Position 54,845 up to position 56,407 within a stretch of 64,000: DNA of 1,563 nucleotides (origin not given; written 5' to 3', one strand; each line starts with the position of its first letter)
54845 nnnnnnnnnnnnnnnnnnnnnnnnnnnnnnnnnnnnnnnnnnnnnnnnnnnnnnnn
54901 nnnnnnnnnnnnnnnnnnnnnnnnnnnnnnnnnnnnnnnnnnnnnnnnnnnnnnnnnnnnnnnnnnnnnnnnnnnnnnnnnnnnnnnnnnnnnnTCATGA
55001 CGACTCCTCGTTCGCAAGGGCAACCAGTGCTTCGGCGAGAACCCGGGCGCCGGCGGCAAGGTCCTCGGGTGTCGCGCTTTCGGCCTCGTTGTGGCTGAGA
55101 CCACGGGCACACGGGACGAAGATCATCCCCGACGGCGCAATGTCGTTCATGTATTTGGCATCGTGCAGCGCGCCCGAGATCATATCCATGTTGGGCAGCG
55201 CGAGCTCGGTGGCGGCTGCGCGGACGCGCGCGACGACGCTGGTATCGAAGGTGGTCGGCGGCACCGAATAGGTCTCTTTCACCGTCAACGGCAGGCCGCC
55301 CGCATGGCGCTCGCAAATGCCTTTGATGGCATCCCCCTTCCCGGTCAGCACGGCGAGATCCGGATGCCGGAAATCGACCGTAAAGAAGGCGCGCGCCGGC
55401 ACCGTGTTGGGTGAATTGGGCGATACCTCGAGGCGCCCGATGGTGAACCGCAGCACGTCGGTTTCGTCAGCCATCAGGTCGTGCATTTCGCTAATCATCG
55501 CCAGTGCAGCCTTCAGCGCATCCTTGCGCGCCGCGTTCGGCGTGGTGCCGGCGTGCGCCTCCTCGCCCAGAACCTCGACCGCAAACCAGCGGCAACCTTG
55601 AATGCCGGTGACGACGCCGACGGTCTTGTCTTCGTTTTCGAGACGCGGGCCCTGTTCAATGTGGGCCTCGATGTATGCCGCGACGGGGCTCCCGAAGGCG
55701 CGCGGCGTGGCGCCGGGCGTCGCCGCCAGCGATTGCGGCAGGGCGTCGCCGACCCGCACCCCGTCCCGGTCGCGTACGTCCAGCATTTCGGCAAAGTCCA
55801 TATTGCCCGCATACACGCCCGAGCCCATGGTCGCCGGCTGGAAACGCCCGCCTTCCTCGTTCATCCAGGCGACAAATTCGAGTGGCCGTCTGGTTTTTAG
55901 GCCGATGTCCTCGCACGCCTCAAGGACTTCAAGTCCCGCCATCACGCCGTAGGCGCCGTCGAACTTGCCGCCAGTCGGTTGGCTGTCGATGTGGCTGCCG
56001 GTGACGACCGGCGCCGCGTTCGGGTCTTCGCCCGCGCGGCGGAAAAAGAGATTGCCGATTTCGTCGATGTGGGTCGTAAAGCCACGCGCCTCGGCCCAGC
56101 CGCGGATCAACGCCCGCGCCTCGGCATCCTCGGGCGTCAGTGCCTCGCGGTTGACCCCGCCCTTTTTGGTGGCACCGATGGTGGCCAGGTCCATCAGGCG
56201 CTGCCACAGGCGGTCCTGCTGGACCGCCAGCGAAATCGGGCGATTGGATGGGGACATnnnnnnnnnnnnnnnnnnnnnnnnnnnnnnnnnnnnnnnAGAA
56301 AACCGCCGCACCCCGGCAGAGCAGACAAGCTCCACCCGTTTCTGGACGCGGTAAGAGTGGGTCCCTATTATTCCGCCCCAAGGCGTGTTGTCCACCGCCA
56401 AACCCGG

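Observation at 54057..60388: Hydantoin-utilisation cluster carrying both a D-specific and an L-type N-carbamoyl-amino-acid hydrolase, divergent from ATP-dependent hyuAB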

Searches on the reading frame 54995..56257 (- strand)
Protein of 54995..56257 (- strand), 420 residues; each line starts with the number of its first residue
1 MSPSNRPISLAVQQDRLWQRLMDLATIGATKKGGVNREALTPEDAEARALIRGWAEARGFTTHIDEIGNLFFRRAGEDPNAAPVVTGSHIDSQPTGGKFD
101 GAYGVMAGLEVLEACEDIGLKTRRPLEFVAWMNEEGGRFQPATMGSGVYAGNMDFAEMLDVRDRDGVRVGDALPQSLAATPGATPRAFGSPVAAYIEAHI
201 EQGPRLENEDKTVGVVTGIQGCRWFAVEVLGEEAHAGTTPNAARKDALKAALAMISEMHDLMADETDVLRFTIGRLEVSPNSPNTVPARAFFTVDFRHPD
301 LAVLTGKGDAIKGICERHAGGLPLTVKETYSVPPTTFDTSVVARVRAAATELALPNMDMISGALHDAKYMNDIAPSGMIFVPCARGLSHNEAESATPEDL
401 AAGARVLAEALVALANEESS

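Call 4: search_protein_families(library=pfam, proteins=[window:54995-56257:-])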
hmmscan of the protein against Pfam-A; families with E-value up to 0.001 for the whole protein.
window:54995-56257:- (420 aa): 3 families
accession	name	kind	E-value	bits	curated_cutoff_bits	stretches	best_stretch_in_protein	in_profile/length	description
PF01546.33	Peptidase_M20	-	1.2e-26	94.4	24.6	1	86-411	2-204/206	Peptidase family M20/M25/M40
PF07687.19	M20_dimer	-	1.6e-09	38.1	21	1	218-319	2-103/107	Peptidase dimerisation domain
PF04389.22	Peptidase_M28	-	4.7e-06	26.9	21.3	1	72-137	4-69/193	Peptidase family M28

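Call 5: search_protein_families(library=ncbifam, proteins=[window:54995-56257:-])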
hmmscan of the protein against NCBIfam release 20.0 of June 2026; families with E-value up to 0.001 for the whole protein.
window:54995-56257:- (420 aa): 21 families
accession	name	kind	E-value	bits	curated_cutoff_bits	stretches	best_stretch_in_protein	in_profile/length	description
NF006769.0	PRK09290.1-3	subfamily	4.8e-145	483.4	452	1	10-418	8-415/417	allantoate amidohydrolase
NF009527.0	PRK12891.1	subfamily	2e-122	409.3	461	1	11-417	7-423/426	Zn-dependent hydrolase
NF006771.0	PRK09290.1-5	subfamily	9.6e-122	406.4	399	1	11-417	3-412/413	allantoate amidohydrolase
TIGR01879.1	hydantase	subfamily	1.7e-112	376.3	204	1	15-413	1-400/401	hydantoinase/carbamoylase family amidase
NF009530.0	PRK12893.1-4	subfamily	6.9e-109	364.7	551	1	10-415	5-408/423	Zn-dependent hydrolase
NF009528.0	PRK12893.1-1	subfamily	3.6e-104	348.9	570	1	9-413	10-413/420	Zn-dependent hydrolase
NF006772.0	PRK09290.2-1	subfamily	6.2e-102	341.6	424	1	12-418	12-419/430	allantoate amidohydrolase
NF058540.1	Ncarbamyl_ErtE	equivalog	4.8e-99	331.8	520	1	9-416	5-416/418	N-carbamyl-l-glutamate amidohydrolase ErtE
NF009529.0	PRK12893.1-2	equivalog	5.7e-93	311.9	508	1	11-417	6-410/411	Zn-dependent hydrolase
NF006775.0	PRK09290.2-5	equivalog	6.4e-88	295.2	479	1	15-417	13-416/419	allantoate amidohydrolase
NF006768.0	PRK09290.1-1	equivalog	3.6e-85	286.3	532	1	17-417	9-410/411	allantoate deiminase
TIGR03176.1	AllC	equivalog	9.8e-73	245.2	597.75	1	16-416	4-404/406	allantoate deiminase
NF009531.0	PRK12893.1-5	equivalog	1.7e-71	240.9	486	1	10-417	5-414/421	Zn-dependent hydrolase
NF006770.0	PRK09290.1-4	equivalog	1.2e-70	238.3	372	1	19-416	7-402/403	allantoate amidohydrolase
NF006773.0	PRK09290.2-2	equivalog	9.6e-66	222.4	584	1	13-414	14-416/419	allantoate amidohydrolase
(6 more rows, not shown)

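Call 7: search_solved_structures(query=window:54995-56257:-, show_alignments=1)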
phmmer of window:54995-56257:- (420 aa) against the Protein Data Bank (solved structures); distinct sequences matched with E-value up to 0.001: 18.
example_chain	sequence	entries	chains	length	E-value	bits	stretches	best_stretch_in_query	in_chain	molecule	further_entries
5thw_A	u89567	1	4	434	3.9e-114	385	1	9-417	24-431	Deacylase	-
5i4m_A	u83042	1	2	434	6.5e-114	384.3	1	9-417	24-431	Amidase, hydantoinase/carbamoylase family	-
4wjb_A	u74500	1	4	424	4e-109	368.5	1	11-417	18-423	Putative amidohydrolase/peptidase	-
5tp4_A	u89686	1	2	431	1.3e-98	333.9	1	11-415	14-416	Amidase, hydantoinase/carbamoylase family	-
8c46_A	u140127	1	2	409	6.9e-98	331.5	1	11-414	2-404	N-carbamoyl-beta-alanine amidohydrolase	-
8apz_A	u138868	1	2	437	6.4e-93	315.1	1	12-414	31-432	N-carbamoyl-L-amino-acid hydrolase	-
8aq0_A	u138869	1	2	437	1.5e-92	313.9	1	12-414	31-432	N-carbamoyl-L-amino-acid hydrolase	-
3n5f_A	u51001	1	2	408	9.9e-75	255.3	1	12-413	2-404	N-carbamoyl-L-amino acid hydrolase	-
4pxe_A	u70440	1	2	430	1.6e-60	208.4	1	7-414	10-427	Ureidoglycolate hydrolase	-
1r3n_A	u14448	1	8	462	9.9e-60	205.8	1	32-414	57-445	beta-alanine synthase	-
1r43_A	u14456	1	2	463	1e-59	205.8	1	32-414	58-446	beta-alanine synthase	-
2v8g_A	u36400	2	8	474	1.1e-59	205.7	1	32-414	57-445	BETA-ALANINE SYNTHASE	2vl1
4pxb_A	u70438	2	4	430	1.1e-59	205.7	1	7-414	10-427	Ureidoglycolate hydrolase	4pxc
2v8v_A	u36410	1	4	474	7.4e-59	203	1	32-414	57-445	BETA-ALANINE SYNTHASE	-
2v8d_A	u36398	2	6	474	7.4e-59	203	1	32-414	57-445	BETA-ALANINE SYNTHASE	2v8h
1z2l_A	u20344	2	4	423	3.9e-53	184.1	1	19-416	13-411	Allantoate amidohydrolase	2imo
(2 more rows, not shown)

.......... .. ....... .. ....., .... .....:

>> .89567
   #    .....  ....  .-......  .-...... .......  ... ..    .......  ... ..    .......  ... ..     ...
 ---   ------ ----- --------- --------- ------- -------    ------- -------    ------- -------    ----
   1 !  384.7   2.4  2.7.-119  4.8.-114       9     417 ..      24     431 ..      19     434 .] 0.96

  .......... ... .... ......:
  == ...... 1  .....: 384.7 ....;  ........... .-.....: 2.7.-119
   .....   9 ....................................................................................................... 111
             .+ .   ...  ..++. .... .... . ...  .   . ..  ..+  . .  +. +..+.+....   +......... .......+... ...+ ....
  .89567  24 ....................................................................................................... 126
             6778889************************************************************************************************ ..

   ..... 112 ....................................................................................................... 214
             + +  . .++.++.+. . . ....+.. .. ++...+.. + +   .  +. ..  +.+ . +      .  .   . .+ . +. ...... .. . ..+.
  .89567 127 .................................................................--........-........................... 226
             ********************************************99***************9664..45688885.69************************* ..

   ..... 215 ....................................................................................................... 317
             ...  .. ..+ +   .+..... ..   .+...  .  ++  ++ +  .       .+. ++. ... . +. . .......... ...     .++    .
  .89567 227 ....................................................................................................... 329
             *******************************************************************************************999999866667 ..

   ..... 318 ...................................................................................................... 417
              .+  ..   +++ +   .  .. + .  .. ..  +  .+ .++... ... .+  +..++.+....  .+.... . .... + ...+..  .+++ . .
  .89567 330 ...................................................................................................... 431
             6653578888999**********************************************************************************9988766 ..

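Call 34: search_solved_structures(query=window:54995-56257:-, show_alignments=5, max_evalue=1e-90)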
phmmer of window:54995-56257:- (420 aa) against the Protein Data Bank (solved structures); distinct sequences matched with E-value up to 1e-90: 7.
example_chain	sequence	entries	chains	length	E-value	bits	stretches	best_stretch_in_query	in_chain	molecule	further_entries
5thw_A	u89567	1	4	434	3.9e-114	385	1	9-417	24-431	Deacylase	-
5i4m_A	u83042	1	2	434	6.5e-114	384.3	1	9-417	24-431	Amidase, hydantoinase/carbamoylase family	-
4wjb_A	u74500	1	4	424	4e-109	368.5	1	11-417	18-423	Putative amidohydrolase/peptidase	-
5tp4_A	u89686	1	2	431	1.3e-98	333.9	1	11-415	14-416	Amidase, hydantoinase/carbamoylase family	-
8c46_A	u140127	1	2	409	6.9e-98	331.5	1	11-414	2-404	N-carbamoyl-beta-alanine amidohydrolase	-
8apz_A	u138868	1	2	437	6.4e-93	315.1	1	12-414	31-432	N-carbamoyl-L-amino-acid hydrolase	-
8aq0_A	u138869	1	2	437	1.5e-92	313.9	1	12-414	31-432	N-carbamoyl-L-amino-acid hydrolase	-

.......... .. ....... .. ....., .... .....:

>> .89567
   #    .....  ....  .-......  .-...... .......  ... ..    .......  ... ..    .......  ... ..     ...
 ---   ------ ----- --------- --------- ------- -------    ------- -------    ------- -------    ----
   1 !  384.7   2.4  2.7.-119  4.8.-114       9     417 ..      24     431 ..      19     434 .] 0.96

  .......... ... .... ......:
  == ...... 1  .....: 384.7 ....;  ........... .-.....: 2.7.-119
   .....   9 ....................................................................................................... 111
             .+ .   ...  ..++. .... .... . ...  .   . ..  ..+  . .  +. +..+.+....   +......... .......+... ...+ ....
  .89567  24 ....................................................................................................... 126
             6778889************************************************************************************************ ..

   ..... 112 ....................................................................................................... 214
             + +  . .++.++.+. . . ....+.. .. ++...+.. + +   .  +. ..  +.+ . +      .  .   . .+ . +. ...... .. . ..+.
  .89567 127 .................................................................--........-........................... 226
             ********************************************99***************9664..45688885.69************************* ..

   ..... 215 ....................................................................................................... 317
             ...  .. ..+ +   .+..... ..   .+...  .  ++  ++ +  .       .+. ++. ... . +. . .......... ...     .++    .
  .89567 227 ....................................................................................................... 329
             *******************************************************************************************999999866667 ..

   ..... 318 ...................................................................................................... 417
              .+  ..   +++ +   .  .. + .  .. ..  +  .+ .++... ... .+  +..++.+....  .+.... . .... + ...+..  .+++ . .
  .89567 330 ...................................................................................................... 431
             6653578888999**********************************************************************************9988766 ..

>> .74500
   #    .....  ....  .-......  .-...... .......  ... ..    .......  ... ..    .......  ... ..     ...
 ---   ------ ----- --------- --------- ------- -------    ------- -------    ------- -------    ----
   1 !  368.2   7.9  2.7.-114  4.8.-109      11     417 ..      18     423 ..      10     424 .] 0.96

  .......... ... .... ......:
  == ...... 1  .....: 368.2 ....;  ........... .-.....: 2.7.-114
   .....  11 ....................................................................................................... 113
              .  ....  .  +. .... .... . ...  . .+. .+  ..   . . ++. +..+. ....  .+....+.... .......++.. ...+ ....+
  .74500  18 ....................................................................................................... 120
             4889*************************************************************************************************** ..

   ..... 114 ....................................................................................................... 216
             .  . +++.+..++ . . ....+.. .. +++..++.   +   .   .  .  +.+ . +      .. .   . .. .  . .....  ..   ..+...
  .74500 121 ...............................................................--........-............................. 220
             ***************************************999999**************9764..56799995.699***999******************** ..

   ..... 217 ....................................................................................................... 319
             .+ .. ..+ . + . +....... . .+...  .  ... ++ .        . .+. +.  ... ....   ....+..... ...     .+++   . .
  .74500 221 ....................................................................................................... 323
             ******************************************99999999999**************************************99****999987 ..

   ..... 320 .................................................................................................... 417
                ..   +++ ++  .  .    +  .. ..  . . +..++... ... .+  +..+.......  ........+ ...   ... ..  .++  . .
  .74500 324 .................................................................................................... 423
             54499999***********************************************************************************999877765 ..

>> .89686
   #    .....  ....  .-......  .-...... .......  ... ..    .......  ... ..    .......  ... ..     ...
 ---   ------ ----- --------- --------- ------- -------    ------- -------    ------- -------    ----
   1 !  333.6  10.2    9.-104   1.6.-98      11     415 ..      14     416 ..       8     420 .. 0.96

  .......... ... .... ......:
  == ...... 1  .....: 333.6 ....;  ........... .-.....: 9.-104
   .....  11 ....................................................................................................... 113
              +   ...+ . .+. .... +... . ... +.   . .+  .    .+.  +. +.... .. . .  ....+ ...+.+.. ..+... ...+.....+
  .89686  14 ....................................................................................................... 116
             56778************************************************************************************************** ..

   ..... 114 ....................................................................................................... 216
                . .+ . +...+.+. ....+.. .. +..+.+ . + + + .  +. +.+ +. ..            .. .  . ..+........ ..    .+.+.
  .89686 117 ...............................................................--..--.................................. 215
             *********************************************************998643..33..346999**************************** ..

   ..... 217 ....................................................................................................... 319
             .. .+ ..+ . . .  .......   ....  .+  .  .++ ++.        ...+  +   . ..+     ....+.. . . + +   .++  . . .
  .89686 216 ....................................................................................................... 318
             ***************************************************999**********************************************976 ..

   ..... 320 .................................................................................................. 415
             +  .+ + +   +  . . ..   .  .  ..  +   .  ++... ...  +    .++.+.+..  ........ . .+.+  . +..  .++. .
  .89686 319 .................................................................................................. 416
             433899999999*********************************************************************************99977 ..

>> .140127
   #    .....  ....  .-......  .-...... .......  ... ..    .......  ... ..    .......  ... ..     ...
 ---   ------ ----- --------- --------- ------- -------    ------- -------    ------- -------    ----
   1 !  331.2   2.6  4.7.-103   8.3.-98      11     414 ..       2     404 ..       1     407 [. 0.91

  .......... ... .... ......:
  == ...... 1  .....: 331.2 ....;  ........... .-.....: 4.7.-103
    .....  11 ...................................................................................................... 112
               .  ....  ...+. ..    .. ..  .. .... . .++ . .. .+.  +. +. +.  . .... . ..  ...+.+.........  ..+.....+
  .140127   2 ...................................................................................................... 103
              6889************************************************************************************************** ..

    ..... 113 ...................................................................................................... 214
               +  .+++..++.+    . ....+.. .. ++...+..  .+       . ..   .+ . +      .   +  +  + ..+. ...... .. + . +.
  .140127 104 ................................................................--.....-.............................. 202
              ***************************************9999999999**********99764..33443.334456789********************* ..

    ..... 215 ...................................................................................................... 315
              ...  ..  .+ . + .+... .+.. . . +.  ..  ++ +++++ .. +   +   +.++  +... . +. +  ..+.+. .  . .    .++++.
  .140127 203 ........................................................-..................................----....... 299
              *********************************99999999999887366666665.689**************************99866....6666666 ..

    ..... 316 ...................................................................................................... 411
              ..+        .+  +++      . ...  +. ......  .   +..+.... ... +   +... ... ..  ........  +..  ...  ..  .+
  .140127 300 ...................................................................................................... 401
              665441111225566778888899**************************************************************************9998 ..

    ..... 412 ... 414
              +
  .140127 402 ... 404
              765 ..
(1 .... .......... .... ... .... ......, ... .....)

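Call 58: find_related_loci(query=window:54995-56257:-, collection=metagenome_contigs, flank=8000)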
Query window:54995-56257:- (420 aa) in metagenome_contigs; peptide patterns used: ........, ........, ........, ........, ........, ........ (x = any residue, [..] = any of these).
89 stretches matched a pattern; 16 encode a relative of the query (tblastn E <= 1e-3); 16 distinct loci.
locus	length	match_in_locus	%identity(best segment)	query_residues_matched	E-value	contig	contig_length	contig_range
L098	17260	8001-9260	100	1-420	0e+0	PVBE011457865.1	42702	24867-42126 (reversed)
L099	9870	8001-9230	70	8-417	0e+0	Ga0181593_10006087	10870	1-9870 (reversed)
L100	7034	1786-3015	70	8-417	0e+0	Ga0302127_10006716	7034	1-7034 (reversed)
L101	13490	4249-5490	67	4-417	0e+0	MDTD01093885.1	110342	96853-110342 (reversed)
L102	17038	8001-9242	67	4-417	0e+0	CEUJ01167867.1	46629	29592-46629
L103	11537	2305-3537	70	8-418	0e+0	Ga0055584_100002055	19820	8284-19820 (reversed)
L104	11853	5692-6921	70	8-417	0e+0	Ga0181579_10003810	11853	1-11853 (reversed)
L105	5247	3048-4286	67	4-416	0e+0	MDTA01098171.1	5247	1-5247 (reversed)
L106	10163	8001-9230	70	8-417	0e+0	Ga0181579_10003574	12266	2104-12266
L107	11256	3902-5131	70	8-417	0e+0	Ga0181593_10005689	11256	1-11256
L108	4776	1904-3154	65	4-420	0e+0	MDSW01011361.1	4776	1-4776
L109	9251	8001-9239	71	5-417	0e+0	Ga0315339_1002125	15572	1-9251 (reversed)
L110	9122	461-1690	69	8-417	0e+0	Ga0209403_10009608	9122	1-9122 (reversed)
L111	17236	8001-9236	66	6-417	0e+0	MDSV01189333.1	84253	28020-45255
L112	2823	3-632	63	208-417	4e-91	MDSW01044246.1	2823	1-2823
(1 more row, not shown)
